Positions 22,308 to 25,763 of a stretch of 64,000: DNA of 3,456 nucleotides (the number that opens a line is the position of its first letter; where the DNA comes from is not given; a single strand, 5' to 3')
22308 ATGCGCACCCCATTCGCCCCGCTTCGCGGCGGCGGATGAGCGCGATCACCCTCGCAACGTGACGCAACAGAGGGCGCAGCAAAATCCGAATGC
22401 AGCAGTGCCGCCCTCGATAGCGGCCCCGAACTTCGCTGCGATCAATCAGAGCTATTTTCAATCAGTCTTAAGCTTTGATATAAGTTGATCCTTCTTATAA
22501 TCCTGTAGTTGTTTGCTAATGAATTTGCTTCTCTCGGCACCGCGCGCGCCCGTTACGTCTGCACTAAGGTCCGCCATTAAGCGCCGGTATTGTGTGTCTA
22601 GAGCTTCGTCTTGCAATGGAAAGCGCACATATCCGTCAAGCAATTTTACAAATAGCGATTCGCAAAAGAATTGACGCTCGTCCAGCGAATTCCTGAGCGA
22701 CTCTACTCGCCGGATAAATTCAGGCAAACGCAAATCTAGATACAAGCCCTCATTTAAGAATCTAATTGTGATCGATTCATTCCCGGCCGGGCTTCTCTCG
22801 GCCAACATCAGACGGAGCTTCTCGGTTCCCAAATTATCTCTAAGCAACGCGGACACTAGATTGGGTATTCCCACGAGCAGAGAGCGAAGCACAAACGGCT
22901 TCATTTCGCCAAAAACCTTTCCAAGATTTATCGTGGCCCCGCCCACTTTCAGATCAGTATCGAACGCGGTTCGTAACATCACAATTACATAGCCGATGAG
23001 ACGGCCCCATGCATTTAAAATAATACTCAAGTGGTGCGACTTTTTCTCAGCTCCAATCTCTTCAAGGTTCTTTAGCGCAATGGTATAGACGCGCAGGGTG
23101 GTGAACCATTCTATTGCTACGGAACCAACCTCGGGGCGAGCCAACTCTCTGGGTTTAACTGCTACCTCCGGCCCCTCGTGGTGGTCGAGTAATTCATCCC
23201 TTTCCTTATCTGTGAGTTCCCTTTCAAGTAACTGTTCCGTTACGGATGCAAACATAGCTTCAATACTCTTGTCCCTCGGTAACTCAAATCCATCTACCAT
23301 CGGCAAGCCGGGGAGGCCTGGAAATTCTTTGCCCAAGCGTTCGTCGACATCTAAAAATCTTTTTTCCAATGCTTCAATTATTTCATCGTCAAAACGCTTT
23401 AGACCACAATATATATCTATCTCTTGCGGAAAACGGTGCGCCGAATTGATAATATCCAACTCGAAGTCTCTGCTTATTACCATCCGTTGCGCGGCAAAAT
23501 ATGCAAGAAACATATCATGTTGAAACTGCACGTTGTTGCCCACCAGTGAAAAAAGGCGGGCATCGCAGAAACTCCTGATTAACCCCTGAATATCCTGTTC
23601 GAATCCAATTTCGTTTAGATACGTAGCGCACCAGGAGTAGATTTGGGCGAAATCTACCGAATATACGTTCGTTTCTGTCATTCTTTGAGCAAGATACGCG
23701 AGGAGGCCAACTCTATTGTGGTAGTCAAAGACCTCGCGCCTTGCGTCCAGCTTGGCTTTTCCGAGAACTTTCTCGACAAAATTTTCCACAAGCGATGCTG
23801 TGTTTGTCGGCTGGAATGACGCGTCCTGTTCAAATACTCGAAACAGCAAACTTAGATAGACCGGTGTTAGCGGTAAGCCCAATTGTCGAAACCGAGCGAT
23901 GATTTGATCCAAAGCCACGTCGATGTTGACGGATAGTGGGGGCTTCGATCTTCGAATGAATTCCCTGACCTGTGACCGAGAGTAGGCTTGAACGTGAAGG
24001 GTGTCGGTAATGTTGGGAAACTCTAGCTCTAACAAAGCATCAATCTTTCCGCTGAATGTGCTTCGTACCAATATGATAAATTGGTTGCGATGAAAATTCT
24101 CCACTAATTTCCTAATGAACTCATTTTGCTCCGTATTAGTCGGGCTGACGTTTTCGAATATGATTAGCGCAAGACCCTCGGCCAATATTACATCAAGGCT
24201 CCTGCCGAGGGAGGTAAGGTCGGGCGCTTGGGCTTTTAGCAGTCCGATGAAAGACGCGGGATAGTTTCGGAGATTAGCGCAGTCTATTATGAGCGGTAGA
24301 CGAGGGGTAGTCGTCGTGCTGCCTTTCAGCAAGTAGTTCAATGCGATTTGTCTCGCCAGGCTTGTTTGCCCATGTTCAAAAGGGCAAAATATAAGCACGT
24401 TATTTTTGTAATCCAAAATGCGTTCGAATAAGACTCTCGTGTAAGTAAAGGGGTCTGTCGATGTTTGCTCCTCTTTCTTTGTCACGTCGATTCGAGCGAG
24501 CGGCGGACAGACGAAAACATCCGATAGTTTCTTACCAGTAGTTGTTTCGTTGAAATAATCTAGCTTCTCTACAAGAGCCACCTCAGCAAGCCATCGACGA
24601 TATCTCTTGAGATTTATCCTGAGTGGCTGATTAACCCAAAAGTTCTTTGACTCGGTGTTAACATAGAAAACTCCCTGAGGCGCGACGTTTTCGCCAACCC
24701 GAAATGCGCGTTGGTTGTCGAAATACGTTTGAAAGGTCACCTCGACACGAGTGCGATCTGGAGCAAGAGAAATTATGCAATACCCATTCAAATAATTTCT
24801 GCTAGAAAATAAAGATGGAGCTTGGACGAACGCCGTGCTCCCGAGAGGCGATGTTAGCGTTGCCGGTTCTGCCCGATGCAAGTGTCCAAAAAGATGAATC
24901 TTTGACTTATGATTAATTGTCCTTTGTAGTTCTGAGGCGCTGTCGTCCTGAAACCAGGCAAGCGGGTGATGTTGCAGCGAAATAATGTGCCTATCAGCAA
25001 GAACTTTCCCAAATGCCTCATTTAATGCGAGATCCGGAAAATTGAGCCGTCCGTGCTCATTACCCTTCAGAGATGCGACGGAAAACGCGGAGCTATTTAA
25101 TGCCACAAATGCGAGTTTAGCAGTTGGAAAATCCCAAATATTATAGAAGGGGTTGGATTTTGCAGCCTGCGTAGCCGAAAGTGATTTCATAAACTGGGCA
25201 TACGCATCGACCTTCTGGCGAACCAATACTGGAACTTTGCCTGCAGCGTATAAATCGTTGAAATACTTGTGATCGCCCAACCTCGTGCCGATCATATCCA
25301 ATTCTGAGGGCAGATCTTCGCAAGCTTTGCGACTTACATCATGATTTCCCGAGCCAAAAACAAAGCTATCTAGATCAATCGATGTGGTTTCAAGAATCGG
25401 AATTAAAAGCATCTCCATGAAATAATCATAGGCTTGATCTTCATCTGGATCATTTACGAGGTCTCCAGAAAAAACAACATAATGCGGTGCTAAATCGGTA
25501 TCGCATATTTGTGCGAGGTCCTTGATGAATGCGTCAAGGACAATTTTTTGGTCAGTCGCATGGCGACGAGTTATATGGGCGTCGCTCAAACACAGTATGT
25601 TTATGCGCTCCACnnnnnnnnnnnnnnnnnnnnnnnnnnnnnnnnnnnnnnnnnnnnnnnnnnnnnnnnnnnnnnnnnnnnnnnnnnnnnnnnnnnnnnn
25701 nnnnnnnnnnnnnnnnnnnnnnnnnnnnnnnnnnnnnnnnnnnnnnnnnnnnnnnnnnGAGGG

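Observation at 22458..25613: Solitary 1,051-aa metallophosphoesterase-NACHT/STAND-like protein: candidate single-gene antiphage system with a phosphoesterase effector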

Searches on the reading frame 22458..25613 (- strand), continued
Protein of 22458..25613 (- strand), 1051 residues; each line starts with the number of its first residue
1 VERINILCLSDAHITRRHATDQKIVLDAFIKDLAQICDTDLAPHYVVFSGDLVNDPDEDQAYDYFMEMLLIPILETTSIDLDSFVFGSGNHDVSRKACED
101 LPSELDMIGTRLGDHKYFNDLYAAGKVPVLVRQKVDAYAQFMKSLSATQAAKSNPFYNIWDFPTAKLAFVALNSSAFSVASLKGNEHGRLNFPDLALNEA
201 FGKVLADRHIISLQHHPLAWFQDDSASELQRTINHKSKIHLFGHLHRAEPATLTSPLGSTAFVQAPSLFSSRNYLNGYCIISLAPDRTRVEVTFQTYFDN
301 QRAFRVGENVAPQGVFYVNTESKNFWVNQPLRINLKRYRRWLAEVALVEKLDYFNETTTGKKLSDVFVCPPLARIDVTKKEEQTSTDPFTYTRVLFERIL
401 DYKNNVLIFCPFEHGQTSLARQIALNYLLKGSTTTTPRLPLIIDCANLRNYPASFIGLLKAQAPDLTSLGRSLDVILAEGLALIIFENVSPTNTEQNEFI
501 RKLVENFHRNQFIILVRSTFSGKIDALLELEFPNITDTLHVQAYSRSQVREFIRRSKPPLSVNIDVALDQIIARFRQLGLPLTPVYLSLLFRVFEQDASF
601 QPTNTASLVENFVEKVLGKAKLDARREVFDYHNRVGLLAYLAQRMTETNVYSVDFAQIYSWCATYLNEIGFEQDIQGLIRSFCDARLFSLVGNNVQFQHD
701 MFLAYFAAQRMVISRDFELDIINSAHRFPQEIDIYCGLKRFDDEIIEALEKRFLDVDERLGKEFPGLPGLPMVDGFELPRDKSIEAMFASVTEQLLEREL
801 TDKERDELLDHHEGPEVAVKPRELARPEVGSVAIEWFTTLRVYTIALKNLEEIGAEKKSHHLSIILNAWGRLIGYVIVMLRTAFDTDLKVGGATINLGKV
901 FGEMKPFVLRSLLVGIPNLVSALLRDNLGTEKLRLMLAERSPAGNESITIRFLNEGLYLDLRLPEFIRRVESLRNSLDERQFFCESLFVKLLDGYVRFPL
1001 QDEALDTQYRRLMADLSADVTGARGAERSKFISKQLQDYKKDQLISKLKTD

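Call 83: get_annotated_region(hit=H2, flank=9000)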
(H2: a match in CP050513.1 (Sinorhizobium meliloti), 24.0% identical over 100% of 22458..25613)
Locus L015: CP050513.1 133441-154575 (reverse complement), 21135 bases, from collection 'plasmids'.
description: Sinorhizobium meliloti strain RCAM1750 plasmid p_1, complete sequence
organism: Sinorhizobium meliloti (NCBI taxid 382)
taxonomy: Bacteria; Pseudomonadota; Alphaproteobacteria; Hyphomicrobiales; Rhizobiaceae; Sinorhizobium; Sinorhizobium meliloti
host: -; source: Medicago sativa,cell culture,root nodule; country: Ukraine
typing (MOB-suite, as given by PLSDB): conjugative; relaxase MOBQ; mating-pair formation MPF_T
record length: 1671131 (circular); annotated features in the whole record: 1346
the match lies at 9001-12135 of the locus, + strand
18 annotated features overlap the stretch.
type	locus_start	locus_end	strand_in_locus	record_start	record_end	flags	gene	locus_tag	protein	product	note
CDS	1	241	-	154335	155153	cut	-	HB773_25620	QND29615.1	SDR family oxidoreductase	-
CDS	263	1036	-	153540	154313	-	-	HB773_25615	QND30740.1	2,4-dihydroxyhept-2-ene-1,7-dioic acid aldolase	-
CDS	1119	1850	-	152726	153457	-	-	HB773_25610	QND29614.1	amino acid ABC transporter ATP-binding protein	-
CDS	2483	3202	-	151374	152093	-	-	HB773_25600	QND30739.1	amino acid ABC transporter permease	-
CDS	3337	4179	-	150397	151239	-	-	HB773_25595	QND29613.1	transporter substrate-binding domain-containing protein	-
CDS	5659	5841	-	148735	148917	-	-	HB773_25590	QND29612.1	hypothetical protein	-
CDS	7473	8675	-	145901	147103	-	-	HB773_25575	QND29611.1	IS256-like element ISRm3 family transposase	-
CDS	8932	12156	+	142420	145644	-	-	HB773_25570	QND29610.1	hypothetical protein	-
CDS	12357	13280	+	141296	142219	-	-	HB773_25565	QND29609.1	hypothetical protein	-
CDS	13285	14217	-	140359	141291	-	-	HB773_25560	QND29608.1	pentapeptide repeat-containing protein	-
CDS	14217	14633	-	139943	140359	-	-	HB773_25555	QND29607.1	hypothetical protein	-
CDS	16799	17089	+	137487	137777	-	-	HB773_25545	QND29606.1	type II toxin-antitoxin system prevent-host-death family antitoxin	-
CDS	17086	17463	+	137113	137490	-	-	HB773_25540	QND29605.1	type II toxin-antitoxin system VapC family toxin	-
CDS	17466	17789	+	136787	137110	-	-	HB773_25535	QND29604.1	hypothetical protein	-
CDS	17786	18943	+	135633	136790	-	-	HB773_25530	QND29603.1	tyrosine-type recombinase/integrase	-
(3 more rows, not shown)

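Call 84: get_annotated_region(hit=H8, flank=9000)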
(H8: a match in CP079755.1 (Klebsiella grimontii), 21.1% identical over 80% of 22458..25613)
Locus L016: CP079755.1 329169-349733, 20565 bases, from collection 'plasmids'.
description: Klebsiella grimontii strain NY3 plasmid pNY3A, complete sequence
organism: Klebsiella grimontii (NCBI taxid 2058152)
taxonomy: Bacteria; Pseudomonadota; Gammaproteobacteria; Enterobacterales; Enterobacteriaceae; Klebsiella; Klebsiella grimontii
host: -; source: cell culture,urine; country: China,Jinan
typing (MOB-suite, as given by PLSDB): mobilizable; replicon rep_cluster_164; relaxase MOBP
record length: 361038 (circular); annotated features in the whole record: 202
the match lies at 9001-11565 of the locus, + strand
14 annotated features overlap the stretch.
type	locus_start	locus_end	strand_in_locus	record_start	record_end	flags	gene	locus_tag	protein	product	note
CDS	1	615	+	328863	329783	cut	-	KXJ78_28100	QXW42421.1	CPBP family intramembrane metalloprotease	-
CDS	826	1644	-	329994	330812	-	-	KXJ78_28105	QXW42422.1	PAS domain S-box protein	-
CDS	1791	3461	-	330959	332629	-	-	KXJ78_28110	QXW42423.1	M4 family metallopeptidase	-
CDS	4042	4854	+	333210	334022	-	-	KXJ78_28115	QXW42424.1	C39 family peptidase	-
CDS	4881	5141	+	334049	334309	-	-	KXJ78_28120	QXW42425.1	hypothetical protein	-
CDS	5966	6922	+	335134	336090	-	-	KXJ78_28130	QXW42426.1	hypothetical protein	-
CDS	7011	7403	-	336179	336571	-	-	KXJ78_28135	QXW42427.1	hypothetical protein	-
CDS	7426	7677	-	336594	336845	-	-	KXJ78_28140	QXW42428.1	YueH family protein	-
CDS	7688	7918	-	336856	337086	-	-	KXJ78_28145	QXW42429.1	hypothetical protein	-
CDS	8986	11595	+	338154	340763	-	-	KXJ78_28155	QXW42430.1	metallophosphoesterase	-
CDS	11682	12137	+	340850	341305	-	-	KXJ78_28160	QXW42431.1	hypothetical protein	-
CDS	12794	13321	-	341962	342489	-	-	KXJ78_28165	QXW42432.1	M23 family metallopeptidase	-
CDS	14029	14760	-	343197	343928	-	-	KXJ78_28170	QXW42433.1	alpha/beta hydrolase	-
CDS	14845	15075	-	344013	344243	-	-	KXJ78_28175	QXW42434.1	helix-turn-helix transcriptional regulator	-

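Call 89: search_protein_families(library=pfam, alignment_id=A1, max_evalue=0.01)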
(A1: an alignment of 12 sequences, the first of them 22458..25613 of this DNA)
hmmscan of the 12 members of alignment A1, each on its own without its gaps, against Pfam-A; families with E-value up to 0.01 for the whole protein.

A. member 1, window:22458-25613:- (1051 aa): 2 families
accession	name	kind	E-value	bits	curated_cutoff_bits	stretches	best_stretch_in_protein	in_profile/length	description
PF00149.33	Metallophos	-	1.7e-08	35.6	21.5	1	5-247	2-190/191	Calcineurin-like phosphoesterase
PF24406.1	nSTAND_NTPase4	-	1.9e-05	25.1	27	1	651-707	1-58/58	Novel STAND NTPase 4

B. families by the number of members that match (of 12 scanned): 5 families
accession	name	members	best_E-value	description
PF00149.33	Metallophos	11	1e-13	Calcineurin-like phosphoesterase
PF24406.1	nSTAND_NTPase4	10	1.5e-09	Novel STAND NTPase 4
PF12850.12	Metallophos_2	5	0.00016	Calcineurin-like phosphoesterase superfamily domain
PF13173.12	AAA_14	1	1.8e-05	AAA domain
PF05729.18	NACHT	1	0.00055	NACHT domain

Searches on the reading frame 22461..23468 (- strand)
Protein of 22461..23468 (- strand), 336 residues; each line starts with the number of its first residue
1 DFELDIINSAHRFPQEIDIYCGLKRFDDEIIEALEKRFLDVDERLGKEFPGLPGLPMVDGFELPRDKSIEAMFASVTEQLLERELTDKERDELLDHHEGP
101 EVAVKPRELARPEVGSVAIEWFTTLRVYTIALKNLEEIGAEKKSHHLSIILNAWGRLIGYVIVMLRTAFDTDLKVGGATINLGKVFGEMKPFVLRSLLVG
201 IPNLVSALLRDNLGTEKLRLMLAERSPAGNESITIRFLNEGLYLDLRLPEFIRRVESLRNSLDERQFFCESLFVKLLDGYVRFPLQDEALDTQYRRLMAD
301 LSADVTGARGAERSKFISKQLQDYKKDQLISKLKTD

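Call 90: search_solved_structures(query=window:22461-23468:-, max_evalue=10)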
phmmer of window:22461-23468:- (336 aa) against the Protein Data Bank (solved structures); distinct sequences matched with E-value up to 10: 0.

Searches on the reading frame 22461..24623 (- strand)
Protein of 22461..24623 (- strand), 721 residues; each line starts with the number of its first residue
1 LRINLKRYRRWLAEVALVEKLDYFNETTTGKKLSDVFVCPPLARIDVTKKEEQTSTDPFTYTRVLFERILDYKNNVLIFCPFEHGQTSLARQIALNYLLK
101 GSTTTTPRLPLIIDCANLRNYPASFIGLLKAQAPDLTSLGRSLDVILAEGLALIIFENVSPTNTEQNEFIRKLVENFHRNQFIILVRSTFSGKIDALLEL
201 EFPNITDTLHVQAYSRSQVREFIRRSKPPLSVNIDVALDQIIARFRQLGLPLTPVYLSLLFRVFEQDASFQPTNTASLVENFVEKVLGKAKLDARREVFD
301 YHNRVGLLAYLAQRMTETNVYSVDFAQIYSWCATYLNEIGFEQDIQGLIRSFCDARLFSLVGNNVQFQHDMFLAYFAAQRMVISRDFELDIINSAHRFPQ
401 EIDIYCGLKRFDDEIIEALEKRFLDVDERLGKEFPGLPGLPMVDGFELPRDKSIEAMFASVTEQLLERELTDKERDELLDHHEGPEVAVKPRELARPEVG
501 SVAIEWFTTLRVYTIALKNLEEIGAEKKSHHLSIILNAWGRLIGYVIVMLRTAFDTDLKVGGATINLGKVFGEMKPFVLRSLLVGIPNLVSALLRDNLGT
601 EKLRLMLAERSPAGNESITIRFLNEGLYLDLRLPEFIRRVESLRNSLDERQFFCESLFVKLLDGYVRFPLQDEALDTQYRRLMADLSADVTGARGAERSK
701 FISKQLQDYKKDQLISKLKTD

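Call 56: predict_structure(alignment_id=A3)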
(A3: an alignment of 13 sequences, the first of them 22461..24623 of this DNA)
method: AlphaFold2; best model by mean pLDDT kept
length: 721 residues; sequences in the alignment: 13
mean_pLDDT: 81.2   pTM: 0.77
mean pLDDT of the five models: 81.2, 79.6, 79.0, 77.6, 76.4
residues with pLDDT >= 90: 215; 70-90: 381; 50-70: 87; < 50: 38
segments of 3 or more residues with pLDDT < 50: 50-55, 190-197, 290-296, 482-492, 612-614
pLDDT, mean of each block of 10 residues (from residue 1): 82 92 79 87 73 52 85 89 85 92 85 91 92 88 91 93 87 92 82 47 86 87 87 81 77 83 67 69 70 51 91 92 91 91 83 80 81 92 94 91 90 92 94 84 83 67 62 78 40 63 91 90 84 92 90 75 68 79 90 84 62 66 89 86 86 90 82 84 87 80 75 61 50
secondary structure, 60 per line:
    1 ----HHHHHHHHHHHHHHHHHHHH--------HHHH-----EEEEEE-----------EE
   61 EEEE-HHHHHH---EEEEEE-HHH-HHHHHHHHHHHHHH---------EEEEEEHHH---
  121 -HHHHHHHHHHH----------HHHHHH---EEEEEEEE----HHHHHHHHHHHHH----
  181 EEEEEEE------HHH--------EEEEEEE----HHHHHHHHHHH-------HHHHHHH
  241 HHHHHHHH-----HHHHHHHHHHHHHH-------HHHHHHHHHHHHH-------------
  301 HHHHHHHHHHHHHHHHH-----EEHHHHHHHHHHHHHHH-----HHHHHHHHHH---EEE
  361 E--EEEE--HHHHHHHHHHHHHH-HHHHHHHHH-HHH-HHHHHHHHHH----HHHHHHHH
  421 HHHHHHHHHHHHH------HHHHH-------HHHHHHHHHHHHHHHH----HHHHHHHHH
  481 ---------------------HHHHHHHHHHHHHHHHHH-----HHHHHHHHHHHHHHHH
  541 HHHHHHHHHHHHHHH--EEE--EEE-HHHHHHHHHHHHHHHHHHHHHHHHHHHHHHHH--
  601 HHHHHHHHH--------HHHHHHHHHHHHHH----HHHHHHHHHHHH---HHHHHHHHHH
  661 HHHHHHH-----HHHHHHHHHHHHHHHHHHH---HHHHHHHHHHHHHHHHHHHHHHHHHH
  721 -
elements in order (helices of 4 or more, strands of 3 or more residues): H5-24 H33-36 E42-47 E59-64 H66-71 E75-80 H86-99 E109-114 H122-132 H143-148 E152-159 H164-176 E181-187 E205-211 H216-226 H234-248 H254-267 H275-287 H301-317 H325-339 H345-354 E358-361 E364-367 H370-383 H385-393 H399-408 H413-433 H440-444 H452-467 H472-480 H502-519 H525-555 E558-560 E563-565 H567-598 H601-609 H618-631 H636-647 H651-667 H673-691 H695-720

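Call 58: fold_search(model_id=the predicted structure, library=pdb)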
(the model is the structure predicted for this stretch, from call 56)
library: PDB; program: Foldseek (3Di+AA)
matches with E <= 10: 1096; with E <= 0.001: 67
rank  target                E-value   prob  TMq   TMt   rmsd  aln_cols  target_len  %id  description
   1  5irm_C                3.2e-08  1.00  0.29  0.27  19.8       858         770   12  Crystal structure of rabbit NOD2 in an ADP-bound state (Crystal form2) (released 2016-06-29)
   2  4kxf_F                5.7e-08  1.00  0.29  0.24  15.4       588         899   12  Crystal structure of NLRC4 reveals its autoinhibition mechanism (released 2013-07-24)
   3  8fvu_A                6.5e-08  1.00  0.33  0.20  15.6       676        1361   12  Cryo-EM structure of human Needle/NAIP/NLRC4 (R288A) (released 2024-01-03)
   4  7alv                  7.4e-08  1.00  0.27  0.39  14.8       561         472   11  Crystal Structure of NLRP3 NACHT domain in complex with a potent inhibitor (released 2021-10-20)
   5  9gu4                  7.4e-08  1.00  0.26  0.37  17.8       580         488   13  Crystal structure of NLRP3 in complex with inhibitor NP3-253 (released 2024-12-11)
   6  9sfp_J                7.4e-08  1.00  0.27  0.22  17.3       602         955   12  Native cytoplasmic lattices from mouse oocytes (released 2026-03-18)
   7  9hg4                  8.9e-08  1.00  0.26  0.38  17.4       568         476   12  NACHT domain of NLRP3 in complex with DFV890 (released 2025-03-19)
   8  8swf_A                1.2e-07  1.00  0.25  0.22  17.1       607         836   11  Cryo-EM structure of NLRP3 open octamer (released 2024-02-14)
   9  9ln6_A                1.5e-07  1.00  0.23  0.19  18.0       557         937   11  Structure of human NLRP14-UHRF1 complex (released 2026-03-18)
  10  8ri2                  1.7e-07  1.00  0.26  0.37  17.4       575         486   12  Crystal structure of NLRP3 in complex with inhibitor NP3-562 (released 2024-01-17)
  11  5irm_A                2.1e-07  1.00  0.30  0.29  19.4       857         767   12  Crystal structure of rabbit NOD2 in an ADP-bound state (Crystal form2) (released 2016-06-29)
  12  4kxf_B                2.5e-07  1.00  0.28  0.23  16.7       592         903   13  Crystal structure of NLRC4 reveals its autoinhibition mechanism (released 2013-07-24)
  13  7wge_A                2.7e-07  1.00  0.27  0.28  15.7       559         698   14  Human NLRP1 complexed with thioredoxin (released 2023-07-05)
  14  9xrl_7                2.8e-07  1.00  0.27  0.22  18.8       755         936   12  Structure of mouse cytoplasmic lattice (CPL) repeating unit (released 2026-03-18)
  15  7pzc_B                3.6e-07  1.00  0.27  0.23  18.2       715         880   11  Cryo-EM structure of the NLRP3 decamer bound to the inhibitor CRID3 (released 2022-01-26)
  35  8dgf_A                1.6e-05  1.00  0.31  0.17  19.6       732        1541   12  Avs4 bound to phage PhiV-1 portal (released 2022-08-03)
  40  8dgf_B                2.9e-05  1.00  0.32  0.17  20.4       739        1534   12  Avs4 bound to phage PhiV-1 portal (released 2022-08-03)
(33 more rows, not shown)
